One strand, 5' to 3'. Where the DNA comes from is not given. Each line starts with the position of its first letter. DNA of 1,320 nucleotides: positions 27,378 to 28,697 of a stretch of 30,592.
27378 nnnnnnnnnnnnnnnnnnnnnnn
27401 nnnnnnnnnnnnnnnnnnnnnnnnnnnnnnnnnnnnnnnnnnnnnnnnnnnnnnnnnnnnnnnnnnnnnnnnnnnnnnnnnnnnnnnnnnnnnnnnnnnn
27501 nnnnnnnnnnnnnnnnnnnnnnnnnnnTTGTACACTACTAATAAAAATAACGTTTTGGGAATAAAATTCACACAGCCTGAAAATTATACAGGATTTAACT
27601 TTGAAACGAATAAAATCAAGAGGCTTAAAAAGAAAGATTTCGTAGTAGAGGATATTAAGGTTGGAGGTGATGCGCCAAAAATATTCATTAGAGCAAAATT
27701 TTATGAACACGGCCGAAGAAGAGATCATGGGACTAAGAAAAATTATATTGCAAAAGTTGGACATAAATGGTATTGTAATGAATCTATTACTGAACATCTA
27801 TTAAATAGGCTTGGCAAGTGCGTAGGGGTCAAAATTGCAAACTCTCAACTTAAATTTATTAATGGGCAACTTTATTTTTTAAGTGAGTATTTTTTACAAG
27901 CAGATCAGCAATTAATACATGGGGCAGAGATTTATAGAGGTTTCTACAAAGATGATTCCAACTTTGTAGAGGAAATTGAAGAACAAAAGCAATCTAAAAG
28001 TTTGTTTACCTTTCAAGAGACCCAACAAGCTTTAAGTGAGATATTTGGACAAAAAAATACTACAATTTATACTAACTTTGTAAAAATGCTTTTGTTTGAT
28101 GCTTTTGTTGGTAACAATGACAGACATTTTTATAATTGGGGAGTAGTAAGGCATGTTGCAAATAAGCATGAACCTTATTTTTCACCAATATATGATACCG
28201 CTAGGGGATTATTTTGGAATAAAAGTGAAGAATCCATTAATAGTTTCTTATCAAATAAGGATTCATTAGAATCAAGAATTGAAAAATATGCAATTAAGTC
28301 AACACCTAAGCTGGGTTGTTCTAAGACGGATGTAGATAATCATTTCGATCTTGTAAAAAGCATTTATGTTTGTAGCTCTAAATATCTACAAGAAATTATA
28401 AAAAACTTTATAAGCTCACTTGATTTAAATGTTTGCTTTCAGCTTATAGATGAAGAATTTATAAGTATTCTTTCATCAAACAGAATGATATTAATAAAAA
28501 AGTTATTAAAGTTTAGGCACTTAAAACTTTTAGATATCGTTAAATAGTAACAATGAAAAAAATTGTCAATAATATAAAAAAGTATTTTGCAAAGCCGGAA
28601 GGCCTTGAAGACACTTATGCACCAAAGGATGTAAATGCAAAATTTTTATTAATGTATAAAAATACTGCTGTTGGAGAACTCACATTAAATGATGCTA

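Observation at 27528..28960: hipB-less kinase->HipS module with non-canonical control residues: candidate TA / anti-phage system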

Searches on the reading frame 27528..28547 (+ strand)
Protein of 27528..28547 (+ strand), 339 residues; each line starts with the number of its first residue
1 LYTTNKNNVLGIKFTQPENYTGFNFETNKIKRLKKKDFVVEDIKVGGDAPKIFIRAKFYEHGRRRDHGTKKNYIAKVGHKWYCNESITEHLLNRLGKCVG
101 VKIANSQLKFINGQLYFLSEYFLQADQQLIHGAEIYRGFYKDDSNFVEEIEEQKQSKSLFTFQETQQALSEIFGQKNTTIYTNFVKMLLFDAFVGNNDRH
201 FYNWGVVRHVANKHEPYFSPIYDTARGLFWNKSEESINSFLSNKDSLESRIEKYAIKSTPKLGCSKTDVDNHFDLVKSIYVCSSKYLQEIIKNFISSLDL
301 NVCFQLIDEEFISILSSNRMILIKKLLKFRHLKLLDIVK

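Call 3: search_protein_families(library=pfam, proteins=[window:27528-28547:+], max_evalue=1)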
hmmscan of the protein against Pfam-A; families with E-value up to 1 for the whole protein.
window:27528-28547:+ (339 aa): 2 families
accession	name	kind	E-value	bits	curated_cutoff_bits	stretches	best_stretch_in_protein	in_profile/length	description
PF07804.18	HipA_C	-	9.5e-13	48.7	30.5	1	44-237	2-170/213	HipA-like C-terminal domain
PF20613.4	HipA_2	-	0.04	13.6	27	0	80-201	32-125/240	HipA-like kinase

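Call 4: search_protein_families(library=ncbifam, proteins=[window:27528-28547:+], max_evalue=1)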
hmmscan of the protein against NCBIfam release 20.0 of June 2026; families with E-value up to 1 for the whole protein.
window:27528-28547:+ (339 aa): 1 family
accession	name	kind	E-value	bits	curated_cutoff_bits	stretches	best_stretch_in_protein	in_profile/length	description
NF045738.1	MPN121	equivalog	0.24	11.6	150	1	265-299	35-69/122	MPN121 family protein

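Call 5: search_protein_families(library=padloc, proteins=[window:27528-28547:+], max_evalue=1)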
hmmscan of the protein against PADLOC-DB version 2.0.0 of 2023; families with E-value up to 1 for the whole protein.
window:27528-28547:+ (339 aa): 9 families
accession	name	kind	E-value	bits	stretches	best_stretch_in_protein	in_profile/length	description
PDLC04340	PDC-M03A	-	1.6e-32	111.1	1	67-338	29-276/280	-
PDLC04344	PDC-M03A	-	9.8e-26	88.9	1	69-335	33-299/305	-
PDLC04342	PDC-M03A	-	2.3e-23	81.2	1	80-336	48-295/299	-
PDLC04339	PDC-M03A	-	3.9e-23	80.2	1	74-337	36-287/293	-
PDLC04345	PDC-M03A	-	6e-21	73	1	79-336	44-300/302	-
PDLC04343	PDC-M03A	-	1.4e-09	35.4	1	86-308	120-340/370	-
PDLC04337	PDC-M03A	-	1.6e-07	29.2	1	181-225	87-130/250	-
PDLC04338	PDC-M03A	-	3.9e-07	27.4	1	179-246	254-319/428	-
PDLC04341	PDC-M03A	-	1.2e-05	22.9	1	184-257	149-221/294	-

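Call 10: search_solved_structures(query=window:27528-28547:+, max_evalue=1, show_alignments=3)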
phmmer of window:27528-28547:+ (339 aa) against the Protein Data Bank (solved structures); distinct sequences matched with E-value up to 1: 3.
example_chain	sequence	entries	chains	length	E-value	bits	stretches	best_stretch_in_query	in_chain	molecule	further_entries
3akj_A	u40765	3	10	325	3e-06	29.8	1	183-337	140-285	CtkA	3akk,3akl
1ex2_A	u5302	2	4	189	0.72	12.1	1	206-271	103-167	PROTEIN MAF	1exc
4heb_A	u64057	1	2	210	0.88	11.8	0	206-271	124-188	Septum formation protein Maf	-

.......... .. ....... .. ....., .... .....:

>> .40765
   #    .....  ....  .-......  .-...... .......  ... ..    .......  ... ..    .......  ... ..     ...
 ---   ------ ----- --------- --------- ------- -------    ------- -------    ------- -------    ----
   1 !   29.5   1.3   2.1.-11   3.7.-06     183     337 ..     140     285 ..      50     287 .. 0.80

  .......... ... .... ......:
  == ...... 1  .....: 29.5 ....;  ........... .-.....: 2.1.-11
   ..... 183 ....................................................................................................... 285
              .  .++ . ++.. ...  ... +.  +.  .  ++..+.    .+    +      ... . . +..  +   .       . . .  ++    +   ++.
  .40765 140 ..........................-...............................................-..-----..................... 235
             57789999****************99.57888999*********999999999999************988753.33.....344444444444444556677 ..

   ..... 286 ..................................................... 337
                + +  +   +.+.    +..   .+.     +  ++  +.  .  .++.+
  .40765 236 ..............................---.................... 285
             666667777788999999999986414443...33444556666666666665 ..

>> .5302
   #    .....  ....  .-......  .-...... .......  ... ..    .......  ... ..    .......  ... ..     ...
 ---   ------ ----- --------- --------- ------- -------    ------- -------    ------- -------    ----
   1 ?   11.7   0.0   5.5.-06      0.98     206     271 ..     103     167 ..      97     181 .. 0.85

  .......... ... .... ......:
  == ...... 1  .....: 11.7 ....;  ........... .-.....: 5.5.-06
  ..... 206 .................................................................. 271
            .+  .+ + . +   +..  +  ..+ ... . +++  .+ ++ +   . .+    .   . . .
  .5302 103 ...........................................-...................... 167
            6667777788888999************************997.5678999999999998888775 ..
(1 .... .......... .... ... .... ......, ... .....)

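Call 19: find_homologous_proteins(query=window:27528-28547:+, max_evalue=0.00001)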
Query window:27528-28547:+ (339 aa): 1839 proteins with E <= 0.00001 among 2740 candidates; the best 120 are listed.
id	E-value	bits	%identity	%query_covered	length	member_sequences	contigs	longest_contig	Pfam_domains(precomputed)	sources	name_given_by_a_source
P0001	9.5e-219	743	100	97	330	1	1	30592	PF07804.19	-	-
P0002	3.6e-88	314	47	96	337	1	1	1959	PF07804.19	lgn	-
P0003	1.9e-86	308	45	96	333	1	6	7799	PF07804.19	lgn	-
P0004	2.4e-86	308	48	96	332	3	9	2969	PF07804.19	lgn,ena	-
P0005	3.2e-86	308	49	92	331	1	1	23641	PF07804.19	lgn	-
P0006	4.8e-86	307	47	97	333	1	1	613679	PF07804.19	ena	-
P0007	1.7e-85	305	46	98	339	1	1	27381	PF07804.19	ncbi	-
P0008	6.2e-85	303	48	94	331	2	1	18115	PF07804.19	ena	-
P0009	8.3e-85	303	47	97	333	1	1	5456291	PF07804.19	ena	-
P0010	1.2e-84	302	43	96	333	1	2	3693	PF07804.19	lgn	-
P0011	1.5e-84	302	47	94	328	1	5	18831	PF07804.19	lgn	-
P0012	3.6e-84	301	47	94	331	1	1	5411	PF07804.19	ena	-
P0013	4.2e-84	301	51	89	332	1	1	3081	PF07804.19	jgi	-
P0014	4.4e-84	300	47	94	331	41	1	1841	PF07804.19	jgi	-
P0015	7.2e-84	300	46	89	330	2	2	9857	PF07804.19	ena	-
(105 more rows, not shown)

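Call 22: search_solved_structures(query=A1, max_evalue=0.01, show_alignments=5)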
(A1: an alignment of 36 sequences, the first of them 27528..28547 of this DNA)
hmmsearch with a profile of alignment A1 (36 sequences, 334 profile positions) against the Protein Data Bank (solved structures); distinct sequences matched with E-value up to 0.01: 3.
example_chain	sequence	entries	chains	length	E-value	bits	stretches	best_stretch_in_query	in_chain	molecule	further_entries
3akj_A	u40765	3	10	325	1.3e-12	50.9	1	76-331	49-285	CtkA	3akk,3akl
5wrr_A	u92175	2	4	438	0.00035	23.2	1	161-197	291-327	Pseudokinase FAM20A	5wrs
5yh2_A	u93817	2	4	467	0.00038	23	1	161-197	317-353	Pseudokinase FAM20A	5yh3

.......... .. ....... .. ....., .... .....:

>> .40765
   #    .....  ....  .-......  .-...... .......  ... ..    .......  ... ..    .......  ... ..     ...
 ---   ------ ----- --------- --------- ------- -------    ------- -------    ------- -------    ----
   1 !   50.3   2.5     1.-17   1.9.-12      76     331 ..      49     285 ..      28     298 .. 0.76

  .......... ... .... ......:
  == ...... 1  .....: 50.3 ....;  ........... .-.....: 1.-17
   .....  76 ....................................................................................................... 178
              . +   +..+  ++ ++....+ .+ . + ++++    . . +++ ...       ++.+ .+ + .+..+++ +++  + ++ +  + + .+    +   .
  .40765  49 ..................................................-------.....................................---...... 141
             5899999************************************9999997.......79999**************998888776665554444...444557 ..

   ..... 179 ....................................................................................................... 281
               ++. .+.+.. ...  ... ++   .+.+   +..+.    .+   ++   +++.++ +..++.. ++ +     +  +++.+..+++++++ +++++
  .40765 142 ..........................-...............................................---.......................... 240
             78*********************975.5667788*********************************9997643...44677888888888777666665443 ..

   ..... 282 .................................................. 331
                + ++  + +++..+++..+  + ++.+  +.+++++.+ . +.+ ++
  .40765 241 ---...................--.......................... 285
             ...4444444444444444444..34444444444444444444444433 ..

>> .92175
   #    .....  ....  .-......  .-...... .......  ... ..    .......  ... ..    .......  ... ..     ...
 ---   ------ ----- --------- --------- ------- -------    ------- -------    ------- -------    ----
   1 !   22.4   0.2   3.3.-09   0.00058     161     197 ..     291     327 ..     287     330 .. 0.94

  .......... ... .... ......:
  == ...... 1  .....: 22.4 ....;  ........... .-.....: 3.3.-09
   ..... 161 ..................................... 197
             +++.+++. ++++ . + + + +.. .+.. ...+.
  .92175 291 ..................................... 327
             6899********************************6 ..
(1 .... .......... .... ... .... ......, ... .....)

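Call 28: find_related_loci(query=A1, collection=genome_contigs, flank=6000)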
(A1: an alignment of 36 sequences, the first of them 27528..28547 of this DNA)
Query A1 (339 aa) in genome_contigs; peptide patterns used: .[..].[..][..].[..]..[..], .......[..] (x = any residue, [..] = any of these).
443 stretches matched a pattern; 425 encode a relative of the query (tblastn E <= 1e-3); the best 80 are kept; 80 distinct loci.
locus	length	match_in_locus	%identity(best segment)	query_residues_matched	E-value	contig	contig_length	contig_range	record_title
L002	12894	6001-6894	51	38-336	9e-94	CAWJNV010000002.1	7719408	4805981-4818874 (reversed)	MAG: uncultured Sphingobacteriales bacterium isolate MFD02840.bin.1.97 genome assembly, contig: contig_9525, whole genom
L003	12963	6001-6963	48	13-330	2e-90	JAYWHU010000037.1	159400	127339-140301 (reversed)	MAG: Cyclobacteriaceae bacterium isolate GLR80_GL56_UP_1_concoct_81 GLR80_GL56_UP_1_concoct_81_36, whole genome shotgun 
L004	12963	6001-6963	47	13-330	8e-90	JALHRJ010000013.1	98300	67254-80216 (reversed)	MAG: Cyclobacteriaceae bacterium isolate maxbin.123_sub c_000000001352, whole genome shotgun sequence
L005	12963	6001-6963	47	13-330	7e-90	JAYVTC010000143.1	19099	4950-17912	MAG: Cyclobacteriaceae bacterium isolate GL74_DN_metabinner_5 GL74_DN_metabinner_5_142, whole genome shotgun sequence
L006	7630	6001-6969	45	18-339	4e-89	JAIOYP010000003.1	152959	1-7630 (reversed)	MAG: Flavobacteriales bacterium isolate Tobar13m-G11 Tobar13m-C135, whole genome shotgun sequence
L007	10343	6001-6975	44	17-338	3e-87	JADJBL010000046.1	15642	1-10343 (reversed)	MAG: Saprospirales bacterium isolate AalW_18-Q3-R10-53_MAXAC.392 tig01689783-10-156380, whole genome shotgun sequence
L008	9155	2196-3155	48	19-337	5e-87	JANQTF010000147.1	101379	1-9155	MAG: Bacteroidia bacterium isolate MAG_02 P22051_101_S23_metaspades_23_101379_cov_9, whole genome shotgun sequence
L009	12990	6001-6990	45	6-335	5e-87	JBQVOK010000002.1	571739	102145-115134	MAG: Flavobacteriales bacterium isolate Poolcontrole_22 NODE_2_length_571739_cov_6.643637, whole genome shotgun sequence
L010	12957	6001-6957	46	12-330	3e-86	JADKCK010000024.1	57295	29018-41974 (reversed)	MAG: Sphingobacteriales bacterium isolate OdNE_18-Q3-R46-58_MAXAC.028 tig00012241-10-571280, whole genome shotgun sequen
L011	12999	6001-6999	41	5-335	6e-86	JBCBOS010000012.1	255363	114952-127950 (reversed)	MAG: Bacteroidota bacterium isolate J06633_12 NODE_12_length_255363_cov_13.560834, whole genome shotgun sequence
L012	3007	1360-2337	46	12-335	4e-87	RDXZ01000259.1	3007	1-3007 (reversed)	MAG: Bacteroidetes bacterium isolate PH2015_09S_30_10 PH2015_09S_scaffold_1652, whole genome shotgun sequence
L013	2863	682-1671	44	6-334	6e-87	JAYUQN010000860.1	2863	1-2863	MAG: Saprospiraceae bacterium isolate GL114_DN_metabinner_24 GL114_DN_metabinner_24_859, whole genome shotgun sequence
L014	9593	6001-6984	45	17-339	8e-85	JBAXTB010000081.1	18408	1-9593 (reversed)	MAG: Bacteroidota bacterium isolate ELA624 MAG624_81, whole genome shotgun sequence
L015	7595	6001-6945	46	21-338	4e-84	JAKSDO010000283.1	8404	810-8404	MAG: Cytophagales bacterium isolate MAG.91 k141_5656970, whole genome shotgun sequence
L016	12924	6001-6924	47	23-330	5e-84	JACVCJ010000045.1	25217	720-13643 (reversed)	MAG: Bacteroidia bacterium isolate Desfum bin_9_GBBB05 NODE_187_length_25217_cov_5.788123, whole genome shotgun sequence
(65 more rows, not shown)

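Call 47: predict_structure(alignment_id=A1)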
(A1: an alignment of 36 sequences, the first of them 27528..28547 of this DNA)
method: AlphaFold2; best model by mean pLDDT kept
length: 339 residues; sequences in the alignment: 36
mean_pLDDT: 90.5   pTM: 0.90
mean pLDDT of the five models: 90.5, 90.2, 89.6, 88.0, 87.0
residues with pLDDT >= 90: 250; 70-90: 69; 50-70: 12; < 50: 8
segments of 3 or more residues with pLDDT < 50: 1-8
pLDDT, mean of each block of 10 residues (from residue 1): 41 90 84 92 88 88 65 95 95 96 95 95 96 93 83 87 95 91 97 93 94 95 86 95 94 95 88 96 94 96 97 95 98 97
secondary structure, 60 per line:
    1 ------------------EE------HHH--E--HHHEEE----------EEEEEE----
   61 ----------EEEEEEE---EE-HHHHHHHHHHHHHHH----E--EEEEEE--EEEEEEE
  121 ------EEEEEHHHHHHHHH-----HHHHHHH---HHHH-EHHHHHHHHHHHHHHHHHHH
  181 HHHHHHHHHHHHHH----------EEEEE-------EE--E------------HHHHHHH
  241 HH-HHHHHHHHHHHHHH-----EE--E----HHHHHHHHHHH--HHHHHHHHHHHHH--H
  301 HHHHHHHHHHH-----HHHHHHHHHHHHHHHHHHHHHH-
elements in order: E38-40 E51-56 E71-77 H84-98 E106-111 E114-120 E127-131 H132-140 H146-152 H156-159 H162-194 E205-209 H234-242 H244-257 H272-282 H285-297 H300-311 H317-338

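Call 51: fold_search(library=pdb, model_id=the predicted structure)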
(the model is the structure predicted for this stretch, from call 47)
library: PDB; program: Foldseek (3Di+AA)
matches with E <= 10: 1221; with E <= 0.001: 44
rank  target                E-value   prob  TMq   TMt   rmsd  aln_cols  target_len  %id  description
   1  3akk_A                9.5e-13  1.00  0.69  0.78   3.3       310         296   19  Crystal structure of A Helicobacter pylori proinflammatory kinase CtkA (released 2010-12-01)
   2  3akk_C                1.8e-12  1.00  0.68  0.80   3.7       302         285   18  Crystal structure of A Helicobacter pylori proinflammatory kinase CtkA (released 2010-12-01)
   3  3akk_B                3.5e-12  1.00  0.66  0.76   4.1       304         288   19  Crystal structure of A Helicobacter pylori proinflammatory kinase CtkA (released 2010-12-01)
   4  3akl_A                4.1e-12  1.00  0.65  0.77   4.1       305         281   18  Crystal structure of A Helicobacter pylori proinflammatory kinase CtkA (released 2010-12-01)
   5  3akj_A                4.8e-12  1.00  0.65  0.79   4.0       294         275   17  Crystal structure of A Helicobacter pylori proinflammatory kinase CtkA (released 2010-12-01)
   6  3akk_D                5.4e-12  1.00  0.68  0.78   5.5       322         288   19  Crystal structure of A Helicobacter pylori proinflammatory kinase CtkA (released 2010-12-01)
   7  3akl_C                3.4e-11  1.00  0.65  0.78   3.5       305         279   18  Crystal structure of A Helicobacter pylori proinflammatory kinase CtkA (released 2010-12-01)
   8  7wcf                  6.2e-07  1.00  0.55  0.59   7.9       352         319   16  Crystal structure of the kinase with AMP-PNP (released 2022-06-29)
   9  3dnt_A                6.2e-07  1.00  0.48  0.40   6.3       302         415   12  structures of MDT proteins (released 2009-01-27)
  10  4pu5                  6.9e-07  1.00  0.49  0.39   7.1       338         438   15  Shewanella oneidensis Toxin Antitoxin System Toxin Protein HipA Bound with AMPPNP and Mg (released 2014-08-06)
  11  3tpt_A                7.3e-07  1.00  0.52  0.43   5.0       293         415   11  Structure of HipA(D309Q) bound to ADP (released 2012-10-03)
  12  3tpv                  1.1e-06  1.00  0.54  0.44   4.3       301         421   11  Structure of pHipA bound to ADP (released 2012-10-03)
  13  8ezr_B                1.3e-06  1.00  0.50  0.61   9.7       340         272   15  Crystal structure of the HipS(Lp)-HipT(Lp) complex from Legionella pneumophila, native protein (released 2023-09-27)
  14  7vkb_A                1.8e-06  1.00  0.55  0.69   4.3       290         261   16  Crystal structure of the a bacterial kinase complex (released 2022-06-29)
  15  3dnt_B                1.9e-06  1.00  0.48  0.39   7.2       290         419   12  structures of MDT proteins (released 2009-01-27)
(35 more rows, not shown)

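Call 57: search_protein_families(library=pfam, alignment_id=A4, max_evalue=0.00001)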
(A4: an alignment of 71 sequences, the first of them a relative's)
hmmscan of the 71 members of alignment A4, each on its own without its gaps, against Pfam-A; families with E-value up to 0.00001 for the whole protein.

A. member 1, L002:5611-5892:- (93 aa): 0 families

B. families by the number of members that match (of 71 scanned): 77 families (the first 25 are shown)
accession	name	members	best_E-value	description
PF04851.21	ResIII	3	2.9e-42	Type III restriction enzyme, res subunit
PF07669.17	Eco57I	3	4.6e-42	Eco57I restriction-modification methylase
PF20473.4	MmeI_Mtase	3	1.2e-38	MmeI, DNA-methyltransferase domain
PF01420.25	Methylase_S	3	2.4e-15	Type I restriction modification DNA specificity domain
PF00580.27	UvrD-helicase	2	5.1e-89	UvrD/REP helicase N-terminal domain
PF13361.12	UvrD_C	2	4e-79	UvrD-like helicase C-terminal domain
PF18766.7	SWI2_SNF2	2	1.1e-76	SWI2/SNF2 ATPase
PF22679.2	T1R_D3-like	2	1.9e-60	Type I restriction enzyme subunit R domain 3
PF04313.20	HSDR_N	2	3.5e-55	Type I restriction enzyme R protein N terminus (HSDR_N)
PF13245.12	AAA_19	2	1.3e-22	AAA domain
PF12950.13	TaqI_C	2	1.5e-20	TaqI-like C-terminal specificity domain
PF13538.12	UvrD_C_2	2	6.2e-11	UvrD-like helicase C-terminal domain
PF13715.12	CarbopepD_reg_2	2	7.4e-11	CarboxypepD_reg-like domain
PF21196.3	PcrA_UvrD_tudor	2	2e-08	PcrA/UvrD tudor domain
PF01443.25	Viral_helicase1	2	3.6e-08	Viral superfamily 1 RNA helicase core domain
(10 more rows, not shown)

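Call 58: search_protein_families(library=pfam, alignment_id=A5, max_evalue=0.00001)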
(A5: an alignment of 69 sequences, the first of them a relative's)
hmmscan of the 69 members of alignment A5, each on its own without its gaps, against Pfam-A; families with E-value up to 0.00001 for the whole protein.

A. member 1, L002:7355-8728:+ (458 aa): 0 families

B. families by the number of members that match (of 69 scanned): 84 families (the first 25 are shown)
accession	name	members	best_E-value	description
PF03109.22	ABC1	3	1.1e-70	ABC1 atypical kinase-like domain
PF00069.31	Pkinase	2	3.9e-40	Protein kinase domain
PF01145.31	Band_7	2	2.4e-31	SPFH domain / Band 7 family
PF13304.12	AAA_21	2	1.7e-26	AAA domain, putative AbiEii toxin, Type IV TA system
PF07714.23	PK_Tyr_Ser-Thr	2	2.3e-19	Protein tyrosine and serine/threonine kinase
PF12833.13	HTH_18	2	9e-19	Helix-turn-helix domain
PF13175.12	AAA_15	2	1.3e-18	AAA ATPase domain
PF00165.29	HTH_AraC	2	1e-09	Bacterial regulatory helix-turn-helix proteins, AraC family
PF00821.23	PEPCK_GTP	1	7e-167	Phosphoenolpyruvate carboxykinase C-terminal P-loop domain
PF07971.18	Glyco_hydro_92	1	2.2e-154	Glycosyl hydrolase family 92 catalytic domain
PF09334.17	tRNA-synt_1g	1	1e-152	tRNA synthetases class I (M)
PF17297.7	PEPCK_N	1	3.3e-101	Phosphoenolpyruvate carboxykinase N-terminal domain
PF14362.11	DUF4407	1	3.2e-91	Domain of unknown function (DUF4407)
PF07733.18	DNA_pol3_alpha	1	2.4e-87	Bacterial DNA polymerase III alpha NTPase domain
PF13421.11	Band_7_1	1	1.4e-77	SPFH domain-Band 7 family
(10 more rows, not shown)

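Call 59: search_protein_families(library=padloc, alignment_id=A4, max_evalue=1e-15)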
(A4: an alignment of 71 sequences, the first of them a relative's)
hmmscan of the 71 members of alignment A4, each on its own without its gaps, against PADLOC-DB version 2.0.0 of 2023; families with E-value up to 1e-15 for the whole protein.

A. member 1, L002:5611-5892:- (93 aa): 0 families

B. families by the number of members that match (of 71 scanned): 173 families (the first 25 are shown)
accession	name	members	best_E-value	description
PDLC02643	DrmMI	3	2.8e-80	DrmMI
PDLC03048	REase_I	2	0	Type I restriction enzyme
PDLC03040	REase_I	2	0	Type I restriction enzyme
PDLC03612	REase_MTase_IIG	2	1.9e-293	Type IIG restriction enzyme-methyltransferase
PDLC03802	RTasHel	2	1.2e-120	DRT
PDLC00114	GajB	2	1e-112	UrvD helicase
PDLC00132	GajB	2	1.6e-105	UrvD helicase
PDLC03596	REase_MTase_IIG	2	1.4e-99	Type IIG restriction enzyme-methyltransferase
PDLC03127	Specificity_I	2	2.7e-96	Type I specificity subunit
PDLC03046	REase_I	2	2.1e-87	Type I restriction enzyme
PDLC00117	GajB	2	2.8e-84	UrvD helicase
PDLC03601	REase_MTase_IIG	2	7e-83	Type IIG restriction enzyme-methyltransferase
PDLC03609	REase_MTase_IIG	2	2.3e-74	Type IIG restriction enzyme-methyltransferase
PDLC03045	REase_I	2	8.7e-73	Type I restriction enzyme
PDLC03044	REase_I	2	2e-71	Type I restriction enzyme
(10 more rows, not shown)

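Call 60: search_protein_families(library=padloc, alignment_id=A5, max_evalue=1e-15)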
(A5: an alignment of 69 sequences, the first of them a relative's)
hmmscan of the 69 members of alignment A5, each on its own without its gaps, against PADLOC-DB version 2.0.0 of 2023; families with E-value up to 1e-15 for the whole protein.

A. member 1, L002:7355-8728:+ (458 aa): 0 families

B. families by the number of members that match (of 69 scanned): 64 families (the first 25 are shown)
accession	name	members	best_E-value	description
PDLC04138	mad6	2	7.6e-55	mads_6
PDLC04042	PD-T4-6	2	1.2e-46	-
PDLC04044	PD-T4-6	2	1.7e-45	-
PDLC04053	PD-T4-6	2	1.6e-44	-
PDLC04045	PD-T4-6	2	1.8e-40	-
PDLC04054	PD-T4-6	2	1.3e-38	-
PDLC04062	PD-T4-6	2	2.3e-36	-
PDLC04061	PD-T4-6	2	8.9e-36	-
PDLC04043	PD-T4-6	2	1.3e-35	-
PDLC04060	PD-T4-6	2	3.4e-35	-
PDLC04047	PD-T4-6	2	6.4e-35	-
PDLC04051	PD-T4-6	2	1.5e-34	-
PDLC04057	PD-T4-6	2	1.4e-33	-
PDLC04039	PD-T4-6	2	6.5e-32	-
PDLC04041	PD-T4-6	2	3.8e-31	-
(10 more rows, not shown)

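Call 86: search_protein_representatives(protein=window:27528-28547:+)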
Query: 339 residues. Proteins with E-value up to 0.001 (for the whole library): 980; up to 1e-10: 351; up to 1e-30: 152. The best 150 are listed.
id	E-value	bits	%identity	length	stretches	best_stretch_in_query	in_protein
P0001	3.0e-219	743.0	100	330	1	10-339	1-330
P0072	8.7e-80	284.7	46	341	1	14-337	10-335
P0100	2.0e-78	280.2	43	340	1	27-331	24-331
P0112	5.2e-78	278.8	43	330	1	15-334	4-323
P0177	5.0e-76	272.3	44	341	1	32-333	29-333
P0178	9.8e-76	271.3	46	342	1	29-334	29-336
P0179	1.3e-75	270.9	45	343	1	12-335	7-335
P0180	5.6e-74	265.6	45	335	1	37-329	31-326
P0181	1.4e-72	261.0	43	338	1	28-338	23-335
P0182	2.1e-71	257.1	43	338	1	33-339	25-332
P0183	2.1e-71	257.1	44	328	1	29-336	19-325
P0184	5.3e-71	255.8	42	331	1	11-338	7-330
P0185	6.0e-71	255.6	41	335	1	12-336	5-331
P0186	7.6e-71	255.3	41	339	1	11-328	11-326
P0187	7.7e-70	252.0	42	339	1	14-333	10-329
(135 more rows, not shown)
